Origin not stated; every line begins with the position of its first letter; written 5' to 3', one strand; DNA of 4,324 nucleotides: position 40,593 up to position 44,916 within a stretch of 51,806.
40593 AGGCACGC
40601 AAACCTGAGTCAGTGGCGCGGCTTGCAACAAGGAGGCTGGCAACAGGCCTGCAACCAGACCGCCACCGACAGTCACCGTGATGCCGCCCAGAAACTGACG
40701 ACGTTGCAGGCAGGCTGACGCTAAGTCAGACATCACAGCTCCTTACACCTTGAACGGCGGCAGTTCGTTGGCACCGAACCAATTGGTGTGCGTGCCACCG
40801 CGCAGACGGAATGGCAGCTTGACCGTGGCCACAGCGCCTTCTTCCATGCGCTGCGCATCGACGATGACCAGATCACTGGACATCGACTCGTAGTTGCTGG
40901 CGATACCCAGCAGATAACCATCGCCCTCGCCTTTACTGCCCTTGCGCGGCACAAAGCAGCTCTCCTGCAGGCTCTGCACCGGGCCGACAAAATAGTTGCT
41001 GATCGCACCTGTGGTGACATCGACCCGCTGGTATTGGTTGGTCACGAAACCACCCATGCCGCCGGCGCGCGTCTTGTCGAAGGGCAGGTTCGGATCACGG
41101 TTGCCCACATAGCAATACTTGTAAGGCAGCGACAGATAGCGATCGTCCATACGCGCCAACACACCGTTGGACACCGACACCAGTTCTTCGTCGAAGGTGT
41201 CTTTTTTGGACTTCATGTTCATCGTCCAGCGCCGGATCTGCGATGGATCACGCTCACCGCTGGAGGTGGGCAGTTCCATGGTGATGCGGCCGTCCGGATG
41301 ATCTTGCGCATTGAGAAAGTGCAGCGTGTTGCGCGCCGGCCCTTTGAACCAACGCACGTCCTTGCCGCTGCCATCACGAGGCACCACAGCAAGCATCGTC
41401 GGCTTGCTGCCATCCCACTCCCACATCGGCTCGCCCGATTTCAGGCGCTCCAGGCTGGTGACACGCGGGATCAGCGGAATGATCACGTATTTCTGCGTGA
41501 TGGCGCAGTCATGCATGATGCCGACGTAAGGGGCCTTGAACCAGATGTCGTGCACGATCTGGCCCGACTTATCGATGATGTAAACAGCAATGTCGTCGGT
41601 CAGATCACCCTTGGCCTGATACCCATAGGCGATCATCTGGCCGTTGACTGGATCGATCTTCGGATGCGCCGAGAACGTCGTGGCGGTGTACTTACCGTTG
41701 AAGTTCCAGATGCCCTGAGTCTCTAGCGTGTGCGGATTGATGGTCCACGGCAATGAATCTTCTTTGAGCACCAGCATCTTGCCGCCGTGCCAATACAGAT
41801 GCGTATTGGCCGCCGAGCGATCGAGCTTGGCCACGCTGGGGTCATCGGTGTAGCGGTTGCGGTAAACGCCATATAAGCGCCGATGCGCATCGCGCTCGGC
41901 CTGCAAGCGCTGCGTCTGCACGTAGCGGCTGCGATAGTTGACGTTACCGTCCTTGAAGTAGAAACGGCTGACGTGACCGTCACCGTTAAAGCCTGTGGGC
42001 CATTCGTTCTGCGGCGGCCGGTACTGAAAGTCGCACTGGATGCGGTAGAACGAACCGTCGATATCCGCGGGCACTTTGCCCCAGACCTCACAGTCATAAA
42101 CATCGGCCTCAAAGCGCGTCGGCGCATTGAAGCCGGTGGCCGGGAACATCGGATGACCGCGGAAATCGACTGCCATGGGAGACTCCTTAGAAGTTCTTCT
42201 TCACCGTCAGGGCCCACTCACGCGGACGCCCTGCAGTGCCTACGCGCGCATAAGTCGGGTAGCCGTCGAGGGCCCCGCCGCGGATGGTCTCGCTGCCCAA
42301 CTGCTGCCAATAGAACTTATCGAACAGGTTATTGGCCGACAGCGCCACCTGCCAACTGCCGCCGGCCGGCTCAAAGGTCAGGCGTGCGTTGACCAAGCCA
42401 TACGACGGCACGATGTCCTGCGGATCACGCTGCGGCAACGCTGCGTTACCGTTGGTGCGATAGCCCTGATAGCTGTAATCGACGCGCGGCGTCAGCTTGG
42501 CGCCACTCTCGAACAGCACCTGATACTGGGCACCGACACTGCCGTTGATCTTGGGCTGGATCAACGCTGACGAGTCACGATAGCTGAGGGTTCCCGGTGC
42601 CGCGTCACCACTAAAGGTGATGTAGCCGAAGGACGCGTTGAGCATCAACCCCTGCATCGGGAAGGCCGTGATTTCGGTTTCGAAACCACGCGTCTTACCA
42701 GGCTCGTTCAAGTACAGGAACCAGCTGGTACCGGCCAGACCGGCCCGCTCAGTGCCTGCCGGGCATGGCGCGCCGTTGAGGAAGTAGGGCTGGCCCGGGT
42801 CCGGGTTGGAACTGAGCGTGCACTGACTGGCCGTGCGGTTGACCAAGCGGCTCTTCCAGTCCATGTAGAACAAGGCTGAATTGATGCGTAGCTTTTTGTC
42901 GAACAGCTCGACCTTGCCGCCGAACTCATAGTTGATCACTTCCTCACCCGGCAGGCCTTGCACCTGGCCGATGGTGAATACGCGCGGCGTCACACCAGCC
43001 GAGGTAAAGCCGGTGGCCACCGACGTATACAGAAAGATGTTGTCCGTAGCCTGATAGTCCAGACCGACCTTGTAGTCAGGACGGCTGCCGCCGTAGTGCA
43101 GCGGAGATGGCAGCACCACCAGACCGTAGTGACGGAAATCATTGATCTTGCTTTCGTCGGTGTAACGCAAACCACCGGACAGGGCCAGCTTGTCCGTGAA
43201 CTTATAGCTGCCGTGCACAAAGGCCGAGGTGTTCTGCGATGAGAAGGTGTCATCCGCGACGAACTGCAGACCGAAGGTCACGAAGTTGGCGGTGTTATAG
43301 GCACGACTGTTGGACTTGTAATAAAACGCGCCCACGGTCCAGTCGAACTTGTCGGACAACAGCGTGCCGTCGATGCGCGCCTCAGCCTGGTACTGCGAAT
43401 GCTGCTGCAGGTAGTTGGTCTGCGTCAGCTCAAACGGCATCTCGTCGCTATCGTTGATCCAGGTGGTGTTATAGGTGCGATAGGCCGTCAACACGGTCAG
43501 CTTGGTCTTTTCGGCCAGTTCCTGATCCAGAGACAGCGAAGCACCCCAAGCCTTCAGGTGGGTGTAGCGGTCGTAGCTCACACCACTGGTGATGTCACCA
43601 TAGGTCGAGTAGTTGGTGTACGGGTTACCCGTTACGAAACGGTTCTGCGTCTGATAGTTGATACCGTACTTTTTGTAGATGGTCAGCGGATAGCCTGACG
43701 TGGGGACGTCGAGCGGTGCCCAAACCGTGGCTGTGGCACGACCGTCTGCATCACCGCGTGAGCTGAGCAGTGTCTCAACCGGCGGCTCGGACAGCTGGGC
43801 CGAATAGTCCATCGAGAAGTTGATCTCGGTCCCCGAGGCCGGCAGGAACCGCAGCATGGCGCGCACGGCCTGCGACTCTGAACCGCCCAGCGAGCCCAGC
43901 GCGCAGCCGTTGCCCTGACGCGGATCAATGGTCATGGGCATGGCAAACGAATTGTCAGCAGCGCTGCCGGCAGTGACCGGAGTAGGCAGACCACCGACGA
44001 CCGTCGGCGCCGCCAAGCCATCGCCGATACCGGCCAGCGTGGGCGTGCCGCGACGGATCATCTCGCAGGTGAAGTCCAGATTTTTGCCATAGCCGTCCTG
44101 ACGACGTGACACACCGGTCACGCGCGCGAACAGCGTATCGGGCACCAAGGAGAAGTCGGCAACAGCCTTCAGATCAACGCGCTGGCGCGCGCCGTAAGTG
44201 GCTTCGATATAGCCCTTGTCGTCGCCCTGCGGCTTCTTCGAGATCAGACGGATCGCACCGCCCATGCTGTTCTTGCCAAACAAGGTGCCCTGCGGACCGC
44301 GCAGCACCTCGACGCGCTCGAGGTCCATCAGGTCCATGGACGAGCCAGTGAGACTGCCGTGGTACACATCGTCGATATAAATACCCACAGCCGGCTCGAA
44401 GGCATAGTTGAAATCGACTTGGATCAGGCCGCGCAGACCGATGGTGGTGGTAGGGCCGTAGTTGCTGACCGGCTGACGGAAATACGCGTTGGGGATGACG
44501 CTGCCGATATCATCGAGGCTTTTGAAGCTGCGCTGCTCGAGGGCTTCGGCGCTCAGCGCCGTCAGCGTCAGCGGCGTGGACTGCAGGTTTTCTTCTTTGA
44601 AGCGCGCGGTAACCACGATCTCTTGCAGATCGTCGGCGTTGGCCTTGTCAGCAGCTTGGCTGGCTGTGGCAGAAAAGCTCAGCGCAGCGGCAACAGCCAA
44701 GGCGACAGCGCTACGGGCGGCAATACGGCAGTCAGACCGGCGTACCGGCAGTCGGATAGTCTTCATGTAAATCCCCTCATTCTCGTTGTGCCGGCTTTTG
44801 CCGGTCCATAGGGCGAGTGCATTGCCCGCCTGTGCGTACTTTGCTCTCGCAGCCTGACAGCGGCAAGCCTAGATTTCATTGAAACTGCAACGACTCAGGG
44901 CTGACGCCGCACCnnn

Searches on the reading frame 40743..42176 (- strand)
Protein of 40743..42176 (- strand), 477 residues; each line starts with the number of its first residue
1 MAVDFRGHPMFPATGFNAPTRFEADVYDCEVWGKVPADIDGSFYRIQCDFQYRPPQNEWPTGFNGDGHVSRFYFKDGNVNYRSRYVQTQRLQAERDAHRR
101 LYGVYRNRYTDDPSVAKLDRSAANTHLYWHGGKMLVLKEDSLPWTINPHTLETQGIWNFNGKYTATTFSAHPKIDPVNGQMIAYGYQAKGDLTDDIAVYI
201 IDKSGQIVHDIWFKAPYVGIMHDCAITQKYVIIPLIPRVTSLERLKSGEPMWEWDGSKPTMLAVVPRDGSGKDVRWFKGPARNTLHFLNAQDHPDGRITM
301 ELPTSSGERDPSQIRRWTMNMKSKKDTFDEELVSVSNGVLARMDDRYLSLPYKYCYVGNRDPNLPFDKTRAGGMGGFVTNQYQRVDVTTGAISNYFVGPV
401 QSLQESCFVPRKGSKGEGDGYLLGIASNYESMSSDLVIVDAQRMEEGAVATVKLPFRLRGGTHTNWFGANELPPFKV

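Call 3: search_protein_families(library=pfam, proteins=[window:40743-42176:-], max_evalue=0.01)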
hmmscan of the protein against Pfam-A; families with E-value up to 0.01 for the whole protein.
window:40743-42176:- (477 aa): 1 family
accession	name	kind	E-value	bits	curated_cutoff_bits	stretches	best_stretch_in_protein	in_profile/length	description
PF03055.21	RPE65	-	1.1e-112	378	27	1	18-467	2-468/469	Retinal pigment epithelial membrane protein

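Call 4: search_protein_families(library=ncbifam, proteins=[window:40743-42176:-], max_evalue=0.01)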
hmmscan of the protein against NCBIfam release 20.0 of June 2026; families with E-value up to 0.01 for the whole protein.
window:40743-42176:- (477 aa): 3 families
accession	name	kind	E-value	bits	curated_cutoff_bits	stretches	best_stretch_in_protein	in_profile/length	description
NF053778.1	LigStilDioxAlpha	equivalog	2.1e-145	485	800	1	11-466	10-478/480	lignostilbene-alpha,beta-dioxygenase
NF053780.1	LigStilDioxNov2Alpha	equivalog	4.8e-116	388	650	1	14-472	9-481/482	lignostilbene-alpha,beta-dioxygenase NOV2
NF052295.1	CarotCleavDioxg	equivalog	8.1e-56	189.6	675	1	14-467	27-465/467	8'-apo-carotenoid 13,14-cleaving dioxygenase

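Call 70: search_solved_structures(query=window:40743-42176:-, max_evalue=1e-20, show_alignments=2)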
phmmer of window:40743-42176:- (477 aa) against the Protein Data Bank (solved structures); distinct sequences matched with E-value up to 1e-20: 24.
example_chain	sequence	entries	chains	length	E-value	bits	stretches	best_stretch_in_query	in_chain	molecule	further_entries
5v2d_A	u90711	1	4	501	2.5e-108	366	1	2-466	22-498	Dioxygenase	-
6xm6_A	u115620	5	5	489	9.7e-106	357.5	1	12-472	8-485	Dioxygenase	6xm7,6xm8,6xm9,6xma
7qr6_A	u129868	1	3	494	7.7e-103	347.9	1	8-472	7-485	Dioxygenase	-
5j53_A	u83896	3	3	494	1.4e-102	347.1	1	8-472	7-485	Carotenoid oxygenase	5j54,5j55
6ojr_A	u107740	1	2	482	5.6e-102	345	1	14-472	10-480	Lignostilbene-alpha,beta-dioxygenase isozyme I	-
6n1y_A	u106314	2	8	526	6.2e-102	344.9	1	14-471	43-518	Carotenoid oxygenase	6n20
6ojt_B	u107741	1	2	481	6.6e-102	344.8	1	14-472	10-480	Lignostilbene-alpha,beta-dioxygenase isozyme I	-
5u8x_A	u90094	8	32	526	8.4e-102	344.5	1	14-471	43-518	Carotenoid oxygenase 1 | Carotenoid oxygenase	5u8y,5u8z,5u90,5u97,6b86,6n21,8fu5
6ojw_B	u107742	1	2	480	8.6e-102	344.4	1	14-471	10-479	Lignostilbene-alpha,beta-dioxygenase isozyme I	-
7t8p_A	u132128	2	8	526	3.9e-101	342.3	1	14-471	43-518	Carotenoid oxygenase 1 | Carotenoid oxygenase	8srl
7t8q_A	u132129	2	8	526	5.9e-101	341.7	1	14-471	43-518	Carotenoid oxygenase 1 | Carotenoid oxygenase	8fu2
9lp3_A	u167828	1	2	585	4.2e-96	325.7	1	5-469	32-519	Lignostilbene dioxygenase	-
9g88_A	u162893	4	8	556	1.4e-80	274.4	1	14-476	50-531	Lignostilbene dioxygenase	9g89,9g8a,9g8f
9luz_A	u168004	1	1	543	7e-32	113.8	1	9-467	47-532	carotenoid 9,10-dioxygenase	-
9m3e_A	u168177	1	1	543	7.2e-32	113.8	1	9-467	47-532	carotenoid 9,10-dioxygenase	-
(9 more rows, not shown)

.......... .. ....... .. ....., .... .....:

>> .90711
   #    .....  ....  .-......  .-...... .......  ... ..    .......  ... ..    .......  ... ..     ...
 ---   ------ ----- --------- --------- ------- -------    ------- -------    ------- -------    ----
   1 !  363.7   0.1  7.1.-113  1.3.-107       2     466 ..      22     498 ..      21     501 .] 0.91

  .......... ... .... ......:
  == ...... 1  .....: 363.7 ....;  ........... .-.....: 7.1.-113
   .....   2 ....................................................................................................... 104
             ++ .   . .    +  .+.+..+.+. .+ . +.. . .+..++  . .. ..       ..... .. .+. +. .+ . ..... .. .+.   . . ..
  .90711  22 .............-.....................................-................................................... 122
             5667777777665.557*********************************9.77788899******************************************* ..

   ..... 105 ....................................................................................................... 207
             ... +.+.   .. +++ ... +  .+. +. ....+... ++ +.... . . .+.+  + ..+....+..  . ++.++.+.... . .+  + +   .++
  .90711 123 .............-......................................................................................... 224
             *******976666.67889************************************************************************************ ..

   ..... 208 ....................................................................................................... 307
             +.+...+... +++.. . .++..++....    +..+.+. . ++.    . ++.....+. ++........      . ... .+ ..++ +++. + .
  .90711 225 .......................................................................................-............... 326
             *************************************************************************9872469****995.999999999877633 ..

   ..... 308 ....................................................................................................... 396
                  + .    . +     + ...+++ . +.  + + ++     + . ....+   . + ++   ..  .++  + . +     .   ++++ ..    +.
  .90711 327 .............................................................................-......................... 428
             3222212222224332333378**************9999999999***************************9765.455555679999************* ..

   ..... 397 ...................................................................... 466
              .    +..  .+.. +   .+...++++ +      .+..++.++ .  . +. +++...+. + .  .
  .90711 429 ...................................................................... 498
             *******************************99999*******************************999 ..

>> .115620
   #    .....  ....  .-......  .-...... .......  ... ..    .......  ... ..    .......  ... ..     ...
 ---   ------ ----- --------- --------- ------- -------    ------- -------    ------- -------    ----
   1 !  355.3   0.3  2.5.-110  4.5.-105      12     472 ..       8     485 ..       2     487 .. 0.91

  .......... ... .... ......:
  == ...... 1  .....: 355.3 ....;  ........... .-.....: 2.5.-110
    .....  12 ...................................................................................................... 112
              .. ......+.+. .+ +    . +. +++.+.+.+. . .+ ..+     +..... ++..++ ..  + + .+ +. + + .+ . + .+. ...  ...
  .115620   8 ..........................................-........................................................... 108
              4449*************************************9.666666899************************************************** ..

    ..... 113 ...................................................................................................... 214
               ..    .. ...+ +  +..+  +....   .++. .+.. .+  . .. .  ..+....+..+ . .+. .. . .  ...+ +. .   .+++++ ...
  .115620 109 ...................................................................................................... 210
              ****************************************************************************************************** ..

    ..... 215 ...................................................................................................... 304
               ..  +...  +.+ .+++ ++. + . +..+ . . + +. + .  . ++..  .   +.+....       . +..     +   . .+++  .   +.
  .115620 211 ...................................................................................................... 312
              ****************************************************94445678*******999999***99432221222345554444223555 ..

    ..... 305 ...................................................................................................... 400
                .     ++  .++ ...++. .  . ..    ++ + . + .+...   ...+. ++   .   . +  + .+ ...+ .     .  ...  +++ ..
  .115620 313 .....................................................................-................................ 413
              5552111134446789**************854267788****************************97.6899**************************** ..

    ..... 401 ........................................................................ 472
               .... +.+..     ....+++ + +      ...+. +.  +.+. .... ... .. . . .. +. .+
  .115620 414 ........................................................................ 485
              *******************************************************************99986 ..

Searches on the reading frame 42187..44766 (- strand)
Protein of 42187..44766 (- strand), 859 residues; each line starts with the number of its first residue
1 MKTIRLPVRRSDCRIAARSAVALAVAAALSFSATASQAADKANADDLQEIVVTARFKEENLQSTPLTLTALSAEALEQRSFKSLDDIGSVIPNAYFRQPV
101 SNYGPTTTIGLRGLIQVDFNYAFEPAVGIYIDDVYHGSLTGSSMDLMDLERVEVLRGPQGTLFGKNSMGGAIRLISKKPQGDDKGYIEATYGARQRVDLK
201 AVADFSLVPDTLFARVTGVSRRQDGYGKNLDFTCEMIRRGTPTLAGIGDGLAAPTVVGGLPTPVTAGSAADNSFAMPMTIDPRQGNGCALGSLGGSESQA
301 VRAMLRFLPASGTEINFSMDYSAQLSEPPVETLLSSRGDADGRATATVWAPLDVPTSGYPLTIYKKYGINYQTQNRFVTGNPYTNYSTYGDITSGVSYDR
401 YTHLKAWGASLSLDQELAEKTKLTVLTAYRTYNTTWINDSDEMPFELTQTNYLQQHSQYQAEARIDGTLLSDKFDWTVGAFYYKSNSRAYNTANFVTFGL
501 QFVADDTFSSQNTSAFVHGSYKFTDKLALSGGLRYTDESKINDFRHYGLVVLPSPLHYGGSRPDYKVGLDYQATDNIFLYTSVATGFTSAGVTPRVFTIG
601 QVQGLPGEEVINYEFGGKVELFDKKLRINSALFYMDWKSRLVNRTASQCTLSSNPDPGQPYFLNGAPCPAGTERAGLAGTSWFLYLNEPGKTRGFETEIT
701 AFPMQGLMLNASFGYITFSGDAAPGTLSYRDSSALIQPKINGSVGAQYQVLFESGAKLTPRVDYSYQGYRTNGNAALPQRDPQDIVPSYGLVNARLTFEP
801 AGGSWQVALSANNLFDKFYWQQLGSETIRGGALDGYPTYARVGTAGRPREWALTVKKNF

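Call 9: search_protein_families(library=pfam, proteins=[window:42187-44766:-], max_evalue=0.001)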
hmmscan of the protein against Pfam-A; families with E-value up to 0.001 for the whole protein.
window:42187-44766:- (859 aa): 2 families
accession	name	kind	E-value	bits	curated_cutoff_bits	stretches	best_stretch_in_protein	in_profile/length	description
PF00593.30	TonB_dep_Rec_b-barrel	-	1e-34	121.6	27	1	367-814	19-436/436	TonB dependent receptor-like, beta-barrel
PF07715.20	Plug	-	1.1e-13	52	23.9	1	61-171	2-107/107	TonB-dependent Receptor Plug Domain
